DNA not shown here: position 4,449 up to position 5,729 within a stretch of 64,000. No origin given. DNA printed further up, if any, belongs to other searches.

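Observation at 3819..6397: Tight operon: membrane (SPOR-like) protein, degenerate cGAS/CD-NTase-fold protein and Ogg glycosylase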

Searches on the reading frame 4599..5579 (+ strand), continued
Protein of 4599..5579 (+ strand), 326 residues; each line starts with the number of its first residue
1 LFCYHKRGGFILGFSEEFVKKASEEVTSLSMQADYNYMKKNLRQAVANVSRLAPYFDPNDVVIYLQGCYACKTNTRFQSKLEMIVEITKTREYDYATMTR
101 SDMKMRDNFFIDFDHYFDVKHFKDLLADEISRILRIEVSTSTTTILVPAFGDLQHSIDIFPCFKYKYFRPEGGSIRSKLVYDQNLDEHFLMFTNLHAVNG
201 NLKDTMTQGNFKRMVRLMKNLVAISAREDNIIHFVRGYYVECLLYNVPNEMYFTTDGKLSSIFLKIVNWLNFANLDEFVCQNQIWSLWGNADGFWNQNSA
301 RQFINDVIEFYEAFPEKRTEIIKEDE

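Call 53: search_solved_structures(query=A1, max_evalue=0.00001, show_alignments=5)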
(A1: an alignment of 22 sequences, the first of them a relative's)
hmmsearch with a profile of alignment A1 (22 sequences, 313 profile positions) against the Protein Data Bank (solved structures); distinct sequences matched with E-value up to 0.00001: 5.
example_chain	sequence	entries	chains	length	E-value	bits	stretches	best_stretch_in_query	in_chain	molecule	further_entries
6e0k_A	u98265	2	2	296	9.8e-61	209.2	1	1-304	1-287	cGAS/DncV-like nucleotidyltransferase in E. coli homolog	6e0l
6e0m_A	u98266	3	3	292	8.7e-35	124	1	1-281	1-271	cGAS/DncV-like nucleotidyltransferase in E. coli homolog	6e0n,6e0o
7x4c_A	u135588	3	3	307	3.6e-33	118.7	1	23-301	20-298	EfCdnE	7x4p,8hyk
7x4f_A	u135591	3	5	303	6e-31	111.3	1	25-293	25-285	Cyclic dipyrimidine nucleotide synthase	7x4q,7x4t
7x4a_A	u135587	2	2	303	1e-28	104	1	4-264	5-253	ClCdnE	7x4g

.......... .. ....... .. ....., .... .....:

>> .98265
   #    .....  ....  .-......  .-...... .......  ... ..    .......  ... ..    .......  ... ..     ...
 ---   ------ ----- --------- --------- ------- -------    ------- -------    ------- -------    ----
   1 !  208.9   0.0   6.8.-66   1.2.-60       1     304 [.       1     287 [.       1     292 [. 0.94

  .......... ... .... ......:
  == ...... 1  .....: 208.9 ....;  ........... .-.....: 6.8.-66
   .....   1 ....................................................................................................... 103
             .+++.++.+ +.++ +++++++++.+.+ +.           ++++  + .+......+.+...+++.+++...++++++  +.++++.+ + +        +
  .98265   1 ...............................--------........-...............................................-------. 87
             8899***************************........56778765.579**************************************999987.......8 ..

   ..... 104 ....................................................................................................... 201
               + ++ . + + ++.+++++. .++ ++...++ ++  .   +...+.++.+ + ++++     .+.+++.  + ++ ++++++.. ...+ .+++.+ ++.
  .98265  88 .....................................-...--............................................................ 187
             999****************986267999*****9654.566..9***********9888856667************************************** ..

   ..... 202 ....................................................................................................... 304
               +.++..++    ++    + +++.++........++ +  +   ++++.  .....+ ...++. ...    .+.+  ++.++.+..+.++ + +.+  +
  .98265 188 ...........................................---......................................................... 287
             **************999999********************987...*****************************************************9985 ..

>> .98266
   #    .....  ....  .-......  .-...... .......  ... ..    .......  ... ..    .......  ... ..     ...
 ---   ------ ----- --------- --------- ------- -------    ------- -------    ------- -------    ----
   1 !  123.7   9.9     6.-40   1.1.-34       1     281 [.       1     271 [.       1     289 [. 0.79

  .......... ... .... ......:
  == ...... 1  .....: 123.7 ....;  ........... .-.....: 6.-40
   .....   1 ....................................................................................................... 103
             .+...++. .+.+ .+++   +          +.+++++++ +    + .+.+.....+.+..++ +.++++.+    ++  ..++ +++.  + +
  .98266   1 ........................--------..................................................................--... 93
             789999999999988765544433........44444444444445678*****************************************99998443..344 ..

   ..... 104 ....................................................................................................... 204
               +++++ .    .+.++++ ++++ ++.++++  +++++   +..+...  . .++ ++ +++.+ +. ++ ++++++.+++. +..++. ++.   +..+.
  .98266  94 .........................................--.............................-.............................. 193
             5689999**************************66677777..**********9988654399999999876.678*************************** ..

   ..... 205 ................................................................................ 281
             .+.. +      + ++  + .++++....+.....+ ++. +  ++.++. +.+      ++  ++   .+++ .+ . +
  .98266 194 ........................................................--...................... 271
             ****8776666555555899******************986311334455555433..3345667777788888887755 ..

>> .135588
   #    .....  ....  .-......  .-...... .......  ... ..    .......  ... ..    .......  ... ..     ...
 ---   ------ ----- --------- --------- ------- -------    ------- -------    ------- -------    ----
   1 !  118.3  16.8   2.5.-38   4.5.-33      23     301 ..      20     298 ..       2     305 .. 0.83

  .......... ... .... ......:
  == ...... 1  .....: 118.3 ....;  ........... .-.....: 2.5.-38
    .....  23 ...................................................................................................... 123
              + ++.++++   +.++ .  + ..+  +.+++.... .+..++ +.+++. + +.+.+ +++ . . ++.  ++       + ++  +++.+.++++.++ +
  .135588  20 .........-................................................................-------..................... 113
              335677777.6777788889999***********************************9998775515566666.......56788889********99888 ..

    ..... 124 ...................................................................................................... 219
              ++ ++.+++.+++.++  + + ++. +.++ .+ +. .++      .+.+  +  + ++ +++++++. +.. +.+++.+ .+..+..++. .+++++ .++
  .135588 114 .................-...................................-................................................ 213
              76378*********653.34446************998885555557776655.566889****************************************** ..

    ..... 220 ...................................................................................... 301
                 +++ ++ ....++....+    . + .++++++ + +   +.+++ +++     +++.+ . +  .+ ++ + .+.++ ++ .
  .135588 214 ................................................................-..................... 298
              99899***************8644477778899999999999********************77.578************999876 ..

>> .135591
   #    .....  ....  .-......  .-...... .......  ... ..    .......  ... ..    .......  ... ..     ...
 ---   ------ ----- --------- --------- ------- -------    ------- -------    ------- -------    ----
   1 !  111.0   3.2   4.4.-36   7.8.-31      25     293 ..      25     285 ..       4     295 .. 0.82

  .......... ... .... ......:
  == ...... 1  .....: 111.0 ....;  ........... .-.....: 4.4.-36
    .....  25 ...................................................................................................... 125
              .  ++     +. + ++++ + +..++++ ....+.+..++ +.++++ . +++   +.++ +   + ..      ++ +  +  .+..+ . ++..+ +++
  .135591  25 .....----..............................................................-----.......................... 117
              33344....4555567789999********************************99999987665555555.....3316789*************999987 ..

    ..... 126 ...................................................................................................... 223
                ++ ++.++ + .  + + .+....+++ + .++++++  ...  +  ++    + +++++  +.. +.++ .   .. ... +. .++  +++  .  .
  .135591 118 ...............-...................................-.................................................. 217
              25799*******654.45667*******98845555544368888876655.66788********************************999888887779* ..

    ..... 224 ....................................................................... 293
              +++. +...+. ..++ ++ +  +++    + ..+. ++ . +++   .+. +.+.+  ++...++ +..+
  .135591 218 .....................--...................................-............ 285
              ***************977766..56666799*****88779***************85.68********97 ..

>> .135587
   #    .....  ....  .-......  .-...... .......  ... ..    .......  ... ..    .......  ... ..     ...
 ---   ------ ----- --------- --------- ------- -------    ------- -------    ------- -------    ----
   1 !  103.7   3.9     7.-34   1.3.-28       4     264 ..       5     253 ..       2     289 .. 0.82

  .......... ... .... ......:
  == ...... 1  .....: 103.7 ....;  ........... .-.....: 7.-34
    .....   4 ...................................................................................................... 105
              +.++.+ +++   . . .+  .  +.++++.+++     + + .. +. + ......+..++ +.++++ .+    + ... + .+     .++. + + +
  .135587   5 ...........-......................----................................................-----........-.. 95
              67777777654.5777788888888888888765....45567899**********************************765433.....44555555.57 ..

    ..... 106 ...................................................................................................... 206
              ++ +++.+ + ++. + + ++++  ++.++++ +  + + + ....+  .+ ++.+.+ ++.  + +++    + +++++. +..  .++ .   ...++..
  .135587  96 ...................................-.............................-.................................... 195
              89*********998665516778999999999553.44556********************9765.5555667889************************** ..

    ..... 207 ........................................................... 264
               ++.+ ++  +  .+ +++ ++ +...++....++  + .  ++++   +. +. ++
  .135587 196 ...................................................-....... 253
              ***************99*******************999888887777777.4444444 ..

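Call 58: search_protein_families(library=pfam, proteins=[L024:4934-5896:-, L025:4611-5585:+, L025:7003-7842:+, L026:4071-5918:+, L026:6975-7775:-], max_evalue=0.01)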
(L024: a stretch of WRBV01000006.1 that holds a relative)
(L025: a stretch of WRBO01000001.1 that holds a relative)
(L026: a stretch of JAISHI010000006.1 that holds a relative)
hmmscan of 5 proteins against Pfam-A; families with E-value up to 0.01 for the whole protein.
L024:4934-5896:- (320 aa): 4 families
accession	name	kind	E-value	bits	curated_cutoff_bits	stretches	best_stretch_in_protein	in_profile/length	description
PF00589.27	Phage_integrase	-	1.3e-31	110.1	27.1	1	145-305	2-168/172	Phage integrase family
PF02899.23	Phage_int_SAM_1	-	2e-05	25.2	22.3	1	41-118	12-78/83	Phage integrase, N-terminal SAM-like domain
PF16795.10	Phage_integr_3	-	0.0012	19.2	27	0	147-306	5-148/161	Archaeal phage integrase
PF13102.12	Phage_int_SAM_5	-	0.0077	17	22.3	0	77-132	39-95/98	Phage integrase SAM-like domain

L025:4611-5585:+ (324 aa): 3 families
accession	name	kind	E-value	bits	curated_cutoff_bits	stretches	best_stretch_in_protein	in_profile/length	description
PF00589.27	Phage_integrase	-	1.4e-26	93.7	27.1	1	145-306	7-170/172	Phage integrase family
PF02899.23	Phage_int_SAM_1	-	6.3e-09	36.4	22.3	1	38-117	15-82/83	Phage integrase, N-terminal SAM-like domain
PF13495.12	Phage_int_SAM_4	-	0.0028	18.5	27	1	40-118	17-82/85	Phage integrase, N-terminal SAM-like domain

L025:7003-7842:+ (279 aa): 0 families

L026:4071-5918:+ (615 aa): 0 families

L026:6975-7775:- (266 aa): 5 families
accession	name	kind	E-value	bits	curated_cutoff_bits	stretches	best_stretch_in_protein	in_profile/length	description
PF12706.13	Lactamase_B_2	-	1.5e-17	64.4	27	1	25-216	3-199/200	Beta-lactamase superfamily domain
PF00753.33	Lactamase_B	-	1.3e-16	61.6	22.7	1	13-101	6-95/196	Metallo-beta-lactamase superfamily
PF23023.1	Anti-Pycsar_Apyc1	-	0.00059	19.8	50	1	23-74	30-80/250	Anti-Pycsar protein Apyc1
PF19583.5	ODP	-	0.0064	16.8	27.2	1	17-92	7-83/194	ODP family beta lactamase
PF13483.12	Lactamase_B_3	-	0.0098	16.3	24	0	18-145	12-113/160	Beta-lactamase superfamily domain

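Call 61: search_protein_families(library=ncbifam, proteins=[P0050, P0117, P0120, P0105, P0048, P0047], max_evalue=0.00001)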
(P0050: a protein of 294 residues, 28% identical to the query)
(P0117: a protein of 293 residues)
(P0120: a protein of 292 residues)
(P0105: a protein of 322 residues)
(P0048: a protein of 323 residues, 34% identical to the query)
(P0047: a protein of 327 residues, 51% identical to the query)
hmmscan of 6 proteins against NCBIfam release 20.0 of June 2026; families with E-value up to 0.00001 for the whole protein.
P0050 (294 aa): 2 families
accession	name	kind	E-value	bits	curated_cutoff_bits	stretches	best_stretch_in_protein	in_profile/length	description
NF053871.1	DS2_2_antiphage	equivalog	4e-80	269.2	350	1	1-292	1-294/294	anti-phage nucleotidyltransferase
NF041117.1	CBASS_cyclase_b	equivalog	1e-06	28.6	200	1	13-240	11-204/275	CBASS oligonucleotide cyclase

P0117 (293 aa): 2 families
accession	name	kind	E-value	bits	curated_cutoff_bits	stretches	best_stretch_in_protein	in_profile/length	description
NF053871.1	DS2_2_antiphage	equivalog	4.9e-76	255.8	350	1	1-292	1-287/294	anti-phage nucleotidyltransferase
NF041117.1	CBASS_cyclase_b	equivalog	2.4e-07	30.6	200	1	14-242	12-193/275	CBASS oligonucleotide cyclase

P0120 (292 aa): 2 families
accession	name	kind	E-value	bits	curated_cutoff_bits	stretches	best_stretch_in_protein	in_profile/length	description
NF053871.1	DS2_2_antiphage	equivalog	2.1e-85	286.5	350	1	1-289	1-294/294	anti-phage nucleotidyltransferase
NF041117.1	CBASS_cyclase_b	equivalog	5.1e-08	32.8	200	1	19-234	17-197/275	CBASS oligonucleotide cyclase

P0105 (322 aa): 1 family
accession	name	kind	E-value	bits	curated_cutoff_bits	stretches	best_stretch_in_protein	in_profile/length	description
NF053871.1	DS2_2_antiphage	equivalog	4.3e-34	118.1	350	1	46-312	39-294/294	anti-phage nucleotidyltransferase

P0048 (323 aa): 1 family
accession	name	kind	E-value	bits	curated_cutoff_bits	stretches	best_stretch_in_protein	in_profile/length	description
NF053871.1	DS2_2_antiphage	equivalog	6.7e-36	124.1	350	1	44-311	37-292/294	anti-phage nucleotidyltransferase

P0047 (327 aa): 1 family
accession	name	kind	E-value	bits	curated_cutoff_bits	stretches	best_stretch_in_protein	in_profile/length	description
NF053871.1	DS2_2_antiphage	equivalog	1.7e-28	99.8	350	1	45-316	38-294/294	anti-phage nucleotidyltransferase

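Call 63: search_protein_families(library=pfam, proteins=[L051:2356-5937:+, L051:6835-7458:+, L051:7455-10694:+, L097:3351-5939:+, L097:6860-7420:+, L040:6810-7433:+, L040:5321-5893:+, L044:4374-5849:+, L044:6636-7691:+, L086:5217-5870:+], max_evalue=0.001)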
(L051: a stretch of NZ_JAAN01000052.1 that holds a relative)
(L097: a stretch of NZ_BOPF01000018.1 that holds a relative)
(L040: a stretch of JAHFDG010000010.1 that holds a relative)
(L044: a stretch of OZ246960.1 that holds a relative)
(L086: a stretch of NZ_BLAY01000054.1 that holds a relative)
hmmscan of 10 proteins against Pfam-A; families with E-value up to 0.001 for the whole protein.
L051:2356-5937:+ (1193 aa): 9 families
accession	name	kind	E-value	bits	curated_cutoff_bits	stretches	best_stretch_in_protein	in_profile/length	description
PF00271.37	Helicase_C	-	4e-22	79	23.5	1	525-643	2-110/110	Helicase conserved C-terminal domain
PF13020.12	NOV_C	-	3.2e-14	53.2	22.1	1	1067-1162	1-88/91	Protein NO VEIN, C-terminal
PF01381.28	HTH_3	-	5.4e-10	39.6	23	1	6-49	1-44/55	Helix-turn-helix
PF00176.29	SNF2-rel_dom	-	7.8e-10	38.8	24.9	1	139-253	20-140/290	SNF2-related domain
PF04851.21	ResIII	-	3.4e-09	37.3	22.5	1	118-298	3-162/164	Type III restriction enzyme, res subunit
PF13560.12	HTH_31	-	2.3e-07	31.5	27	1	5-56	5-57/64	Helix-turn-helix domain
PF00270.35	DEAD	-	4.3e-07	30.3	26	1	134-299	13-161/167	DEAD/DEAH box helicase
PF12844.13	HTH_19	-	2.7e-05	24.4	30.2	1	5-53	3-51/64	Helix-turn-helix domain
PF15731.11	MqsA_antitoxin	-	3.3e-05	24.5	30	1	2-49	70-116/131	Antitoxin component of bacterial toxin-antitoxin system, MqsA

L051:6835-7458:+ (207 aa): 1 family
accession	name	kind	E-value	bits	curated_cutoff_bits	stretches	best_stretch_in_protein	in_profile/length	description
PF18153.7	Cap15_CD_rec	-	9.3e-28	97.4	31.2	1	74-190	5-122/122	Cap15, cyclic dinucleotide receptor domain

L051:7455-10694:+ (1079 aa): 5 families
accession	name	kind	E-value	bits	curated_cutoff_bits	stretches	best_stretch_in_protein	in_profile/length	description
PF06634.17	DUF1156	-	2.2e-18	66.6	24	1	10-60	1-52/73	Protein of unknown function (DUF1156)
PF03602.21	Cons_hypoth95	-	6.2e-05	23.2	24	0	127-166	42-82/182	Conserved hypothetical protein 95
PF01170.24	UPF0020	-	0.00023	21.4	22.3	0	129-162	31-64/197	RMKL-like, methyltransferase domain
PF02086.21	MethyltransfD12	-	0.00034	20.9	22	0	114-183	11-77/253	D12 class N6 adenine-specific DNA methyltransferase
PF01555.25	N6_N4_Mtase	-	0.00088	19.7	26.7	0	638-753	2-68/221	DNA methylase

L097:3351-5939:+ (862 aa): 3 families
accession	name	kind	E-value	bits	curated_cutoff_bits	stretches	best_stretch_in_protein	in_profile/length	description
PF00899.27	ThiF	-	3.2e-17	62.9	28.1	1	443-547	22-128/238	ThiF family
PF14457.11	Prok-E2_A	-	5.8e-12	45.8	25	1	160-268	31-146/163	Prokaryotic E2 family A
PF14464.11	Prok-JAB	-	6.2e-09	36.2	25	1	720-839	9-111/114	Prokaryotic homologs of the JAB domain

L097:6860-7420:+ (186 aa): 0 families

L040:6810-7433:+ (207 aa): 2 families
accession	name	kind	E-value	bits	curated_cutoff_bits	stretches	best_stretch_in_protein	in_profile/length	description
PF18153.7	Cap15_CD_rec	-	1e-37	129.6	31.2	1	83-202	1-122/122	Cap15, cyclic dinucleotide receptor domain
PF23471.1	Cap15_TM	-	1.7e-10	41.8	28.2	1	19-73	1-59/59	Cap15, TM helices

L040:5321-5893:+ (190 aa): 0 families

L044:4374-5849:+ (491 aa): 1 family
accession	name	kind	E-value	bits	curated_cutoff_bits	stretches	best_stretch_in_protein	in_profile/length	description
PF01420.25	Methylase_S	-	4e-12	47.1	22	1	83-212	25-145/168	Type I restriction modification DNA specificity domain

L044:6636-7691:+ (351 aa): 1 family
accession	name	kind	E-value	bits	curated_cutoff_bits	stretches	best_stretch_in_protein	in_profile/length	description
PF01734.28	Patatin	-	9e-27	95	27.7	1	48-228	1-190/191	Patatin-like phospholipase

L086:5217-5870:+ (217 aa): 2 families
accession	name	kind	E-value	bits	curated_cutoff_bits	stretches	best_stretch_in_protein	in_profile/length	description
PF18153.7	Cap15_CD_rec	-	7.9e-34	117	31.2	1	76-193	2-121/122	Cap15, cyclic dinucleotide receptor domain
PF23471.1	Cap15_TM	-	6.4e-10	40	28.2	1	15-65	4-58/59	Cap15, TM helices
